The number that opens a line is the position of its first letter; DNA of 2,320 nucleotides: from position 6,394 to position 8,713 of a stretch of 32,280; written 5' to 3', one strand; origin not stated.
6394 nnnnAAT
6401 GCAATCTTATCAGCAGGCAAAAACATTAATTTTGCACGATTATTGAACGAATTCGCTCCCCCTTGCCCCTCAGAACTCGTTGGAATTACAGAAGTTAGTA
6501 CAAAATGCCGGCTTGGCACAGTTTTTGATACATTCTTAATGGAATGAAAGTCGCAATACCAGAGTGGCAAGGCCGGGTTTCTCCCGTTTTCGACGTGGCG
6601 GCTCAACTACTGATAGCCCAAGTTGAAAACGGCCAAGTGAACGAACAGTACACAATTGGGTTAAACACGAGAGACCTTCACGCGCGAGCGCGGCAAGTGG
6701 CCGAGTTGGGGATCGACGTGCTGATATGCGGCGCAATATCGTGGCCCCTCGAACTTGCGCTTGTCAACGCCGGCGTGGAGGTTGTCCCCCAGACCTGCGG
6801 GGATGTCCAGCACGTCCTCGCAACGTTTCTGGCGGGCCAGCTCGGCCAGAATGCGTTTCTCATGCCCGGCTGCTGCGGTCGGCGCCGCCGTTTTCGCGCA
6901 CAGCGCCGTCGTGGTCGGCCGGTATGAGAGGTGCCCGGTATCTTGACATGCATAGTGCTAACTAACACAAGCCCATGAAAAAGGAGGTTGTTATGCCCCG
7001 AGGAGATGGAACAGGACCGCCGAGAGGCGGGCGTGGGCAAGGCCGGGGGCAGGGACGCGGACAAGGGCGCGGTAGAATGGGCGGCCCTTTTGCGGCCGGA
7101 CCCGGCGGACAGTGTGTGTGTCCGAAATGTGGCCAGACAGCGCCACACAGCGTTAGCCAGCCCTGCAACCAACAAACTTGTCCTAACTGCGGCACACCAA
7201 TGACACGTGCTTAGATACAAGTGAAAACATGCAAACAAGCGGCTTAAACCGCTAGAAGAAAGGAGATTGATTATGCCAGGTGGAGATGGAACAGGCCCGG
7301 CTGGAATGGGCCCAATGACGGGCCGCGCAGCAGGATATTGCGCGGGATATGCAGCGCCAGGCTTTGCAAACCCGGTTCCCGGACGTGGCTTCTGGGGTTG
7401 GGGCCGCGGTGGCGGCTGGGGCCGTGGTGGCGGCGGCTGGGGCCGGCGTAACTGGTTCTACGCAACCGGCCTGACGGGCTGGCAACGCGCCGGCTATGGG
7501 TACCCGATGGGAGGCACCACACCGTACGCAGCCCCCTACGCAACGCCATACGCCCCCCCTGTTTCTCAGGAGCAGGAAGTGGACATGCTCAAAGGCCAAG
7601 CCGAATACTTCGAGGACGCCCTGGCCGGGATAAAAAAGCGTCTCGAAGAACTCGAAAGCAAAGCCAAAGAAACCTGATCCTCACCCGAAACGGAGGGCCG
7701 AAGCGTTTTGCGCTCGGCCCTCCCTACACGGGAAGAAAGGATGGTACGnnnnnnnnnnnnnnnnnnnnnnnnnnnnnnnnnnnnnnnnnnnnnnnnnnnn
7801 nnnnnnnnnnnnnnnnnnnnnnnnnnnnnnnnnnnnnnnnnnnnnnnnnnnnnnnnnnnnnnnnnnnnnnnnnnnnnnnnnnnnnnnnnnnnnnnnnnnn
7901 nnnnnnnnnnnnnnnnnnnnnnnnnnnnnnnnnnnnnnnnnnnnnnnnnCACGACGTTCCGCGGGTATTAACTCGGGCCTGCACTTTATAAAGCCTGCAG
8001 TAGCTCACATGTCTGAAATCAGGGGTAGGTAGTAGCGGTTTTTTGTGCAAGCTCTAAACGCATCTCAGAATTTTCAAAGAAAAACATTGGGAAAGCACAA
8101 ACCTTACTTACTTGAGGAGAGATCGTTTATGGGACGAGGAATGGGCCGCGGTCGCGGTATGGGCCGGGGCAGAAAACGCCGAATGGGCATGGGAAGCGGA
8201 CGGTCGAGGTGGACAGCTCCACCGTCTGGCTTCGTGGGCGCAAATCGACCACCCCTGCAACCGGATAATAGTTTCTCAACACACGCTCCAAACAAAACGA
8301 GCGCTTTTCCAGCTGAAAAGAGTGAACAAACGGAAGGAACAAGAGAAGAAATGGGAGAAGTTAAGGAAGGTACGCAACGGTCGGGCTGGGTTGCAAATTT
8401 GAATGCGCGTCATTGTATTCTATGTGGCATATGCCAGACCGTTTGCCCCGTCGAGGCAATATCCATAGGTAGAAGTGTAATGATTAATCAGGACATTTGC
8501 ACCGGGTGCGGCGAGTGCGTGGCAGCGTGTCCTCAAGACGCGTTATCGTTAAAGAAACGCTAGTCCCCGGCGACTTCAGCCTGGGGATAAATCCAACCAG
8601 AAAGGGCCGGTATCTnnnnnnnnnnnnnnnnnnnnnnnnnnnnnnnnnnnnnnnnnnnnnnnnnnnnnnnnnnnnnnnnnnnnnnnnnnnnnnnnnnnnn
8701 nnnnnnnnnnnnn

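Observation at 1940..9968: Mirrored NifX-like / Mrp / DUF5320-type modules around a PAS sigma-54 activator, without nitrogenase genes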

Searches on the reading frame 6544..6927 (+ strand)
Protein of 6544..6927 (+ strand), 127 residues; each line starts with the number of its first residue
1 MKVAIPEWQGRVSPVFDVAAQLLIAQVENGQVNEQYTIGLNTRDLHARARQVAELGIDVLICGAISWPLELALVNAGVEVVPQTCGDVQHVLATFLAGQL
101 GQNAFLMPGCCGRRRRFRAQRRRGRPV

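Call 4: search_protein_families(library=pfam, proteins=[window:6544-6927:+], max_evalue=0.01)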
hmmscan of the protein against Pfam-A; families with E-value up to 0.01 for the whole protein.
window:6544-6927:+ (127 aa): 1 family
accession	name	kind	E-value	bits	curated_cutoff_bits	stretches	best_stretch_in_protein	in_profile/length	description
PF02579.22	Nitro_FeMo-Co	-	2.8e-07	31.2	26.3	1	10-96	3-93/94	Dinitrogenase iron-molybdenum cofactor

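Call 8: search_protein_families(library=ncbifam, proteins=[window:6544-6927:+], max_evalue=0.00001)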
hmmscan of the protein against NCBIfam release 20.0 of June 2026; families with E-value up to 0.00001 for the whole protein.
window:6544-6927:+ (127 aa): 1 family
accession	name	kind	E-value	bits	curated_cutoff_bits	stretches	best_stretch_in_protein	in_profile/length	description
NF041136.1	MrpORP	equivalog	3.8e-07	29.7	450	1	1-100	265-365/365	iron-sulfur cluster carrier protein MrpORP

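Call 14: search_solved_structures(query=window:6544-6927:+, max_evalue=1)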
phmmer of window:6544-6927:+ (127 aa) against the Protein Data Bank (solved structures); distinct sequences matched with E-value up to 1: 4.
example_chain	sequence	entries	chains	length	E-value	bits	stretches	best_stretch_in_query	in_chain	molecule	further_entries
6dan_A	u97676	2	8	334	0.072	16.3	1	39-77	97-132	PhdJ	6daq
1t3v_A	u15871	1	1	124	0.38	13.9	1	8-103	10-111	conserved hypothetical protein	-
1o13_A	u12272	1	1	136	0.51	13.5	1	9-103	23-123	probable NifB protein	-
2i7r_A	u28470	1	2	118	0.89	12.8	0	77-93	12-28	Conserved domain protein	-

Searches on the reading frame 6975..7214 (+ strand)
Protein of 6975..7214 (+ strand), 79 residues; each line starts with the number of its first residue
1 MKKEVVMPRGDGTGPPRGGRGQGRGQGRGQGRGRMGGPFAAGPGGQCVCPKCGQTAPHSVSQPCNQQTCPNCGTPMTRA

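Call 4: search_protein_families(library=pfam, proteins=[window:6975-7214:+], max_evalue=0.01)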
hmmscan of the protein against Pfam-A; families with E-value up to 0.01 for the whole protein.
window:6975-7214:+ (79 aa): 3 families
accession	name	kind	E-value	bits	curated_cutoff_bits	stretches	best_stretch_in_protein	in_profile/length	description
PF13248.11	Zn_ribbon_3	-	0.0023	17.8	27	0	66-75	16-25/26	zinc-ribbon domain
PF13240.11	Zn_Ribbon_1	-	0.0026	18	25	0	65-75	12-22/23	zinc-ribbon domain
PF06677.18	Auto_anti-p27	-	0.0084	16.6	24.1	0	67-78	16-27/40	Sjogren's syndrome/scleroderma autoantigen 1 (Autoantigen p27)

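Call 70: search_protein_families(library=pfam, proteins=[window:6975-7214:+], max_evalue=10)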
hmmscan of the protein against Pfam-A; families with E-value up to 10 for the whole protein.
window:6975-7214:+ (79 aa): 26 families (the best 25 are shown)
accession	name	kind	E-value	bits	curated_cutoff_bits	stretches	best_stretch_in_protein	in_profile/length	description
PF13248.11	Zn_ribbon_3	-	0.0023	17.8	27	2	66-75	16-25/26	zinc-ribbon domain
PF13240.11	Zn_Ribbon_1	-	0.0026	18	25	2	65-75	12-22/23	zinc-ribbon domain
PF06677.18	Auto_anti-p27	-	0.0084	16.6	24.1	1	67-78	16-27/40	Sjogren's syndrome/scleroderma autoantigen 1 (Autoantigen p27)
PF14319.11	Zn_Tnp_IS91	-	0.076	13.5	26.3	1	46-75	38-65/90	Transposase zinc-binding domain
PF09297.16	Zn_ribbon_NUD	-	0.16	12.1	24.8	1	67-78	4-15/32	NADH pyrophosphatase zinc ribbon domain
PF25698.1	EBNA2_Core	-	0.18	11.4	35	1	10-57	240-289/389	EBNA-2 core transactivation domain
PF05191.20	ADK_lid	-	0.23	11.8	26.6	1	48-77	3-32/36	Adenylate kinase, active site lid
PF12760.12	Zn_ribbon_IS1595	-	0.27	11.7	25.4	1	44-73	17-44/46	Transposase zinc-ribbon domain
PF13453.11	Zn_ribbon_TFIIB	-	0.3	11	22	1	68-77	1-10/41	Transcription factor zinc-finger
PF18439.7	zf_UBZ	-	0.44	10.7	25.6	2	66-76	2-12/32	Ubiquitin-Binding Zinc Finger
PF01155.25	HypA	-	0.46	11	28.9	1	45-77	69-97/112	Hydrogenase/urease nickel incorporation, metallochaperone, hypA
PF24460.1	DUF7575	-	0.52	10.2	28.5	1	66-74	3-11/28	Domain of unknown function (DUF7575)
PF13005.12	zf-IS66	-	0.54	11.1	27.3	2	67-78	2-13/46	zinc-finger binding domain of transposase IS66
PF08271.17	Zn_Ribbon_TF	-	0.65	10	29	1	68-76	2-10/43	TFIIB zinc-binding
PF17283.8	Zn_ribbon_SprT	-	0.98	10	28.1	0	48-74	6-32/38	SprT-like zinc ribbon domain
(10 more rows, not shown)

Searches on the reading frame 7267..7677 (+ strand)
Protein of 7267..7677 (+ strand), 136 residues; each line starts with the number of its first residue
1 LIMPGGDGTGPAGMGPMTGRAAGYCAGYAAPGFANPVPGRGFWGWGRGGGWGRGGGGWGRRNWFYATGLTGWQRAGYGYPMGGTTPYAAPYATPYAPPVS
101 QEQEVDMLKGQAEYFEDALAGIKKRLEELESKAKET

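Call 4: search_protein_families(library=pfam, proteins=[window:7267-7677:+], max_evalue=0.01)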
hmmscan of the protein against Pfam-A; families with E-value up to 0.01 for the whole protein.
window:7267-7677:+ (136 aa): 1 family
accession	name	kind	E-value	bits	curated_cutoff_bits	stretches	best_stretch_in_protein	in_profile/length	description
PF17253.7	DUF5320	-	1.1e-21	78.3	27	1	3-129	1-99/99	Family of unknown function (DUF5320)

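Call 48: find_homologous_proteins(query=window:7267-7677:+, max_evalue=0.001)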
Query window:7267-7677:+ (136 aa): 6157 proteins with E <= 0.001 among 8000 candidates; the best 120 are listed.
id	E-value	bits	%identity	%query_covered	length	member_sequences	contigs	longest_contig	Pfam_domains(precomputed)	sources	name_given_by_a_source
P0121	7.2e-65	236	77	99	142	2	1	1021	PF17253.8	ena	-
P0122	4.4e-62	226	70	85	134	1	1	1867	PF17253.8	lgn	-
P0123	1.5e-61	225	77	98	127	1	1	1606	PF17253.8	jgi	-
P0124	1.5e-61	225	76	85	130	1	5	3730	PF17253.8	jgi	-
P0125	3.9e-61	223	78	85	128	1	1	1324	PF17253.8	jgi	jgi:hypothetical protein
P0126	1.8e-60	221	75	99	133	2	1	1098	PF17253.8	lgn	-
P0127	3.3e-60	220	79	98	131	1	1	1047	PF17253.8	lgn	-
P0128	6.5e-60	219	74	99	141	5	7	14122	PF17253.8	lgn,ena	-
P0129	1.3e-59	218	73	98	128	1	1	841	PF17253.8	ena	-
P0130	2.0e-59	218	64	85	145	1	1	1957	PF17253.8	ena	-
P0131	2.3e-59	218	74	85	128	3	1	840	PF17253.8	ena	-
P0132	7.4e-59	216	71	85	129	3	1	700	PF17253.8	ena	-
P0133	1.0e-58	216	76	85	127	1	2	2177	PF17253.8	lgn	-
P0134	3.5e-58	214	75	98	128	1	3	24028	PF17253.8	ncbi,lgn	-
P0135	4.4e-58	213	71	85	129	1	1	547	PF17253.8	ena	-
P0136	1.2e-57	212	70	85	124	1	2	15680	PF17253.8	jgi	-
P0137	1.7e-57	212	73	98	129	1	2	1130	PF17253.8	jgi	-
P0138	2.6e-57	211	72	85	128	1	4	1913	PF17253.8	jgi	-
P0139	2.6e-57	211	71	85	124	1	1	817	PF17253.8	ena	-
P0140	3.0e-57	211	75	98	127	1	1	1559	PF17253.8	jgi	jgi:hypothetical protein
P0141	4.4e-57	210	65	85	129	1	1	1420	PF17253.8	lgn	-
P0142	6.8e-57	210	74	98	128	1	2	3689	PF17253.8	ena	-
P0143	7.1e-57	210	73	85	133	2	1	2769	PF17253.8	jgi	-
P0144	2.2e-56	208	67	85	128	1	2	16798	PF17253.8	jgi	-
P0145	2.7e-56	208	63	85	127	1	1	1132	PF17253.8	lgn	-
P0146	3.4e-56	207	71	85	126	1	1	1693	PF17253.8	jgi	-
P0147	5.4e-56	207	67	85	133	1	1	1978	PF17253.8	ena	-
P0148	6.0e-56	207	69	98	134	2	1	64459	PF17253.8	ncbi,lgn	-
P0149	9.6e-56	206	71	98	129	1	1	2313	PF17253.8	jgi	jgi:hypothetical protein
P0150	9.9e-56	206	74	98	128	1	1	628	PF17253.8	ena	-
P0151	1.1e-55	206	67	85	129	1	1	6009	PF17253.8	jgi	-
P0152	1.2e-55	205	72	85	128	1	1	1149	PF17253.8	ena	-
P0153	1.7e-55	205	75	85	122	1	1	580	PF17253.8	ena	-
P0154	2.4e-55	205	67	85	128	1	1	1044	PF17253.8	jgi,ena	-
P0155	3.3e-55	204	70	98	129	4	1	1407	PF17253.8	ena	-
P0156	4.4e-55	204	73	96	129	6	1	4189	PF17253.8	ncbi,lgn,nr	ncbi:MAG: DUF5320 domain-containing protein [Proteobacteria bacterium]|nr:DUF5320 domain-containing 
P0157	6.6e-55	203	72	85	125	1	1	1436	PF17253.8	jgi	-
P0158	1.3e-54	202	72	98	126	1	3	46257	PF17253.8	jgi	-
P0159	1.3e-54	202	73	85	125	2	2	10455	PF17253.8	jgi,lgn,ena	-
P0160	1.6e-54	202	62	98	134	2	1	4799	PF17253.8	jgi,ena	-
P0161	2.0e-54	202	73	98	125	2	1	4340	PF17253.8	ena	-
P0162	2.2e-54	201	66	85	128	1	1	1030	PF17253.8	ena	-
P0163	2.4e-54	201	72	85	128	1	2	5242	PF17253.8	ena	-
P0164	3.3e-54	201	68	98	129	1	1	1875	PF17253.8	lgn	-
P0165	3.9e-54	201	68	98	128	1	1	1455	PF17253.8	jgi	jgi:hypothetical protein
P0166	4.3e-54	200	70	98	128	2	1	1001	PF17253.8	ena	-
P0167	5.4e-54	200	70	98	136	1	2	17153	PF17253.8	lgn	-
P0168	6.6e-54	200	71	98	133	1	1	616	PF17253.8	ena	-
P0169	1.1e-53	199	70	99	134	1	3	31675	PF17253.8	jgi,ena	jgi:hypothetical protein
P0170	1.2e-53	199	69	85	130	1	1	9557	PF17253.8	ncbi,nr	ncbi:MAG: DUF5320 domain-containing protein [Candidatus Hydrogenedentes bacterium]|nr:DUF5320 domain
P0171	1.4e-53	199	72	90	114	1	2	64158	PF17253.8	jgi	-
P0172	1.6e-53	199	70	98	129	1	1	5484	PF17253.8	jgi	-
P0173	1.7e-53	199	72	96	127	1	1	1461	PF17253.8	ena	-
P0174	1.9e-53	198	68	98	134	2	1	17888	PF17253.8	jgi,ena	-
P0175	2.1e-53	198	72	98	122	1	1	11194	PF17253.8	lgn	-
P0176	2.2e-53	198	63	79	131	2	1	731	PF17253.8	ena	-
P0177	2.3e-53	198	71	97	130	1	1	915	PF17253.8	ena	-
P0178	2.8e-53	198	68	88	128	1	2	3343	PF17253.8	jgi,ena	-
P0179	3.0e-53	198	72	98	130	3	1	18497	PF17253.8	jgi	-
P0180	3.0e-53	198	69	98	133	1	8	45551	PF17253.8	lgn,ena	-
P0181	3.6e-53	197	71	97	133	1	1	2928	PF17253.8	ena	-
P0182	3.6e-53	197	66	98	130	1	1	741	PF17253.8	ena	-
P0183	3.7e-53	197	65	85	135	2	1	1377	PF17253.8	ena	-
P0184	4.0e-53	197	65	98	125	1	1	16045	PF17253.8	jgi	-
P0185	4.1e-53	197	66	98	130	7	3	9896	PF17253.8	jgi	-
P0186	4.5e-53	197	71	98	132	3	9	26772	PF17253.8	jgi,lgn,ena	-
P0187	5.8e-53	197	68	98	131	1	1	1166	PF17253.8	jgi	-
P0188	5.8e-53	197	69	98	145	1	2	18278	PF17253.8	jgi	jgi:Family of unknown function (DUF5320)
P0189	6.3e-53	197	69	98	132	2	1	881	PF17253.8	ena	-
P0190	6.8e-53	197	73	98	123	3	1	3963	PF17253.8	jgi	-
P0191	6.9e-53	197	67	98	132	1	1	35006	PF17253.8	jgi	-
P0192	7.4e-53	196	64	85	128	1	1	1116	PF17253.8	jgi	jgi:hypothetical protein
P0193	7.4e-53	196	70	98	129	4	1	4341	PF17253.8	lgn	-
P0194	7.4e-53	196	67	98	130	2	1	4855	PF17253.8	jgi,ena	-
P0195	7.8e-53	196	72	98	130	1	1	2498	PF17253.8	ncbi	-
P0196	7.9e-53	196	69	85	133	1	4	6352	PF17253.8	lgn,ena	-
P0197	7.9e-53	196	62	78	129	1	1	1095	PF17253.8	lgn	-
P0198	8.9e-53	196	69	97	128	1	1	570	PF17253.8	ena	-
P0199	1.2e-52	196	71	98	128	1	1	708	PF17253.8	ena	-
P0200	1.3e-52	196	60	98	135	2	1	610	PF17253.8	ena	-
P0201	1.5e-52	195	70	85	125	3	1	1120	PF17253.8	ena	-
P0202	1.7e-52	195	64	98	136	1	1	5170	PF17253.8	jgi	jgi:hypothetical protein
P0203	2.0e-52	195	69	98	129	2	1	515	PF17253.8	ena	-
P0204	2.5e-52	195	66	85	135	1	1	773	PF17253.8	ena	-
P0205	2.6e-52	195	72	98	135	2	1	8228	PF17253.8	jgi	-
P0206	3.4e-52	194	63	98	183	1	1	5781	PF17253.8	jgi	-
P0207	3.4e-52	194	71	98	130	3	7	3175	PF17253.8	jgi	jgi:uncharacterized protein DUF5320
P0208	3.9e-52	194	66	98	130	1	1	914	PF17253.8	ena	-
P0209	3.9e-52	194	67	85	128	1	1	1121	PF17253.8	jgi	-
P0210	4.2e-52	194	70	99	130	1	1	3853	PF17253.8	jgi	-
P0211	4.3e-52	194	65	85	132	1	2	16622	PF17253.8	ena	-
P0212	5.0e-52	194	66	99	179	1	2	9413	PF17253.8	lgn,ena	-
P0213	5.1e-52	194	69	98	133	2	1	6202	PF17253.8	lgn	-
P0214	5.4e-52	194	71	98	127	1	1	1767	PF17253.8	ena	-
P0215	5.4e-52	194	68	98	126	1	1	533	PF17253.8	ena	-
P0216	5.5e-52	194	68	85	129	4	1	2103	PF17253.8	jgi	-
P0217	5.7e-52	194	66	98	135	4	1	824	PF17253.8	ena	-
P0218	6.6e-52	193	66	85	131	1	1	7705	PF17253.8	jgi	-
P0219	6.9e-52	193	66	98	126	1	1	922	PF17253.8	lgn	-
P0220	7.1e-52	193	59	85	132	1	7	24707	PF17253.8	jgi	-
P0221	1.0e-51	193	62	86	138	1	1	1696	PF17253.8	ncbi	-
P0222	1.1e-51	193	69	98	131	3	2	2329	PF17253.8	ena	-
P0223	1.2e-51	193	67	99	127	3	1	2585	PF17253.8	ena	-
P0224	1.5e-51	192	68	98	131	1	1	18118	PF17253.8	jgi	-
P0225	1.5e-51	192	68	97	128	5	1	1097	PF17253.8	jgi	-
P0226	1.6e-51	192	68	85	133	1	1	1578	PF17253.8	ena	-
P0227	1.6e-51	192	68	88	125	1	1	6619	PF17253.8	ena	-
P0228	1.6e-51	192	65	99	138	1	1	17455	PF17253.8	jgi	-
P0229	1.7e-51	192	70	98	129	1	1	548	PF17253.8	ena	-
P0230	1.7e-51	192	66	91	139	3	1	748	PF17253.8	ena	-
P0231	2.6e-51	191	68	98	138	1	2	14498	PF17253.8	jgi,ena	jgi:hypothetical protein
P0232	2.7e-51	191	71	98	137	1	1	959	PF17253.8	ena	-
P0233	2.9e-51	191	70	98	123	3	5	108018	PF17253.8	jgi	-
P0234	3.0e-51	191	69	98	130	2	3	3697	PF17253.8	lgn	-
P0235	3.0e-51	191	65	96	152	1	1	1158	PF17253.8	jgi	-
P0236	3.3e-51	191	66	98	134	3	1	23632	PF17253.8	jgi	-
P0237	4.0e-51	191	67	98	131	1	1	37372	PF17253.8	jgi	-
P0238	4.4e-51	191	65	85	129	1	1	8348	PF17253.8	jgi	-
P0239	5.2e-51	190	64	98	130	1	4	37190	PF17253.8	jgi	-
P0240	6.0e-51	190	62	85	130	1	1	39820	PF17253.8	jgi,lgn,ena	-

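Call 75: find_related_loci(query=A1, collection=metagenome_contigs, flank=7000)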
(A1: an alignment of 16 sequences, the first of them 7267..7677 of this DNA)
Query A1 (136 aa) in metagenome_contigs; peptide patterns used: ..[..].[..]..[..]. (x = any residue, [..] = any of these).
600 stretches matched a pattern (row limit reached: there are more); 425 encode a relative of the query (tblastn E <= 1e-3); the best 80 are kept; 80 distinct loci.
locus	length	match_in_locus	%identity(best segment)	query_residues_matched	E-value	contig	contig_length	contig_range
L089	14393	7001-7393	71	2-136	1e-43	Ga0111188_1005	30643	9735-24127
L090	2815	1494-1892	69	1-135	1e-42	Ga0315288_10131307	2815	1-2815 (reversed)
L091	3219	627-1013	66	3-135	1e-42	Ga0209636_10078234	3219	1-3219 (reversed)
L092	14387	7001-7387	66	3-135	1e-42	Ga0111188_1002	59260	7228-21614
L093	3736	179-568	70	2-135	7e-43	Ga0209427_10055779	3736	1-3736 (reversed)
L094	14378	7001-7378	66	1-135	3e-42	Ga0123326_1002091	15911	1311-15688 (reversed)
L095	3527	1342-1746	67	1-135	3e-42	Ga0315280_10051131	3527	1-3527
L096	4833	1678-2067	67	1-135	3e-42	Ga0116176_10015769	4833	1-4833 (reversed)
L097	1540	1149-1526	66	1-135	5e-43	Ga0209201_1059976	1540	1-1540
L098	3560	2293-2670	66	1-135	3e-42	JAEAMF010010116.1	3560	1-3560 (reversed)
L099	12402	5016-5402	64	2-135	1e-41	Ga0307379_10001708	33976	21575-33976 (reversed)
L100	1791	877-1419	67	3-133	4e-42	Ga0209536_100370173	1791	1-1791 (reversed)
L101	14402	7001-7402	65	3-134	1e-41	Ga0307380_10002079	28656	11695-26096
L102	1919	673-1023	63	1-135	1e-41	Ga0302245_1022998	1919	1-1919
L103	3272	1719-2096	65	1-135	1e-41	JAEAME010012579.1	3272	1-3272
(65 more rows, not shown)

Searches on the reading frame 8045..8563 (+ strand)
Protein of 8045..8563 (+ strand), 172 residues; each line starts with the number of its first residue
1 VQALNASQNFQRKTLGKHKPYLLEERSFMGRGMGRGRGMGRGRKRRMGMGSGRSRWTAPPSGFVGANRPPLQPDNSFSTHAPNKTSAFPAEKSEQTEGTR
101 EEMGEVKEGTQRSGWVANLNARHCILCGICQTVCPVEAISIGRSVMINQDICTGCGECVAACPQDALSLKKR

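Call 4: search_protein_families(library=pfam, proteins=[window:8045-8563:+], max_evalue=0.01)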
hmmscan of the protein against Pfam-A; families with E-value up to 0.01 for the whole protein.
window:8045-8563:+ (172 aa): 15 families
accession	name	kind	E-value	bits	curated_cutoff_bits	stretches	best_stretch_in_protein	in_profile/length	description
PF00037.32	Fer4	-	3.2e-15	55.7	21.1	2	146-167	2-23/24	4Fe-4S binding domain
PF13237.11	Fer4_10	-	9.4e-12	45.1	25.5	2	119-163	4-53/53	4Fe-4S dicluster domain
PF12838.12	Fer4_7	-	1.2e-11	45.3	27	2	123-166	1-52/52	4Fe-4S dicluster domain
PF12797.12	Fer4_2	-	7.2e-11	41.7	24.5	2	145-163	3-21/22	4Fe-4S binding domain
PF12837.12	Fer4_6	-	3.1e-09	36.8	25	2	147-166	4-23/24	4Fe-4S binding domain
PF13187.11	Fer4_9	-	1.2e-08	35.3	27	1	123-166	1-51/52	4Fe-4S dicluster domain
PF14697.11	Fer4_21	-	2.3e-08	34.5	35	1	117-168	1-58/59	4Fe-4S dicluster domain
PF25160.1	LdpA_Fe-S-bd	-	8.2e-08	32.3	27.6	1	130-167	9-43/49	LdpA Fe-S cluster-binding domain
PF13484.11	Fer4_16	-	5.1e-07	30.8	30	2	152-170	2-20/66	4Fe-4S double cluster binding domain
PF13534.11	Fer4_17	-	8.7e-07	29.8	22.2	1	117-136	39-58/61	4Fe-4S dicluster domain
PF12800.12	Fer4_4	-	3.5e-06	27.3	24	1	150-164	2-16/17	4Fe-4S binding domain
PF13746.11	Fer4_18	-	7.6e-06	26.6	27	1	92-164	33-97/114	4Fe-4S dicluster domain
PF12798.12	Fer4_3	-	9.1e-06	26.6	27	1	152-166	1-15/15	4Fe-4S binding domain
PF13183.11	Fer4_8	-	2.8e-05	25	27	1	110-136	46-66/68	4Fe-4S dicluster domain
PF17179.9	Fer4_22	-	0.00062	21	27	0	147-165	76-94/95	4Fe-4S dicluster domain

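Call 70: search_protein_families(library=pfam, proteins=[window:8045-8563:+], max_evalue=10)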
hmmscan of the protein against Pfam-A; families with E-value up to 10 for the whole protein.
window:8045-8563:+ (172 aa): 17 families
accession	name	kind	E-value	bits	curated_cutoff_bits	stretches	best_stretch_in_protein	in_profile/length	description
PF00037.32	Fer4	-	3.2e-15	55.7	21.1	2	146-167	2-23/24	4Fe-4S binding domain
PF13237.11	Fer4_10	-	9.4e-12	45.1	25.5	2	119-163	4-53/53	4Fe-4S dicluster domain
PF12838.12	Fer4_7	-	1.2e-11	45.3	27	2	123-166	1-52/52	4Fe-4S dicluster domain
PF12797.12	Fer4_2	-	7.2e-11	41.7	24.5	2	145-163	3-21/22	4Fe-4S binding domain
PF12837.12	Fer4_6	-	3.1e-09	36.8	25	2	147-166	4-23/24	4Fe-4S binding domain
PF13187.11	Fer4_9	-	1.2e-08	35.3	27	1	123-166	1-51/52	4Fe-4S dicluster domain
PF14697.11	Fer4_21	-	2.3e-08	34.5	35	1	117-168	1-58/59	4Fe-4S dicluster domain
PF25160.1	LdpA_Fe-S-bd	-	8.2e-08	32.3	27.6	1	130-167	9-43/49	LdpA Fe-S cluster-binding domain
PF13484.11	Fer4_16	-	5.1e-07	30.8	30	3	152-170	2-20/66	4Fe-4S double cluster binding domain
PF13534.11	Fer4_17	-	8.7e-07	29.8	22.2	2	117-136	39-58/61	4Fe-4S dicluster domain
PF12800.12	Fer4_4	-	3.5e-06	27.3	24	2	150-164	2-16/17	4Fe-4S binding domain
PF13746.11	Fer4_18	-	7.6e-06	26.6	27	1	92-164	33-97/114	4Fe-4S dicluster domain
PF12798.12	Fer4_3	-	9.1e-06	26.6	27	2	152-166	1-15/15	4Fe-4S binding domain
PF13183.11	Fer4_8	-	2.8e-05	25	27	3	110-136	46-66/68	4Fe-4S dicluster domain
PF17179.9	Fer4_22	-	0.00062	21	27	2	147-165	76-94/95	4Fe-4S dicluster domain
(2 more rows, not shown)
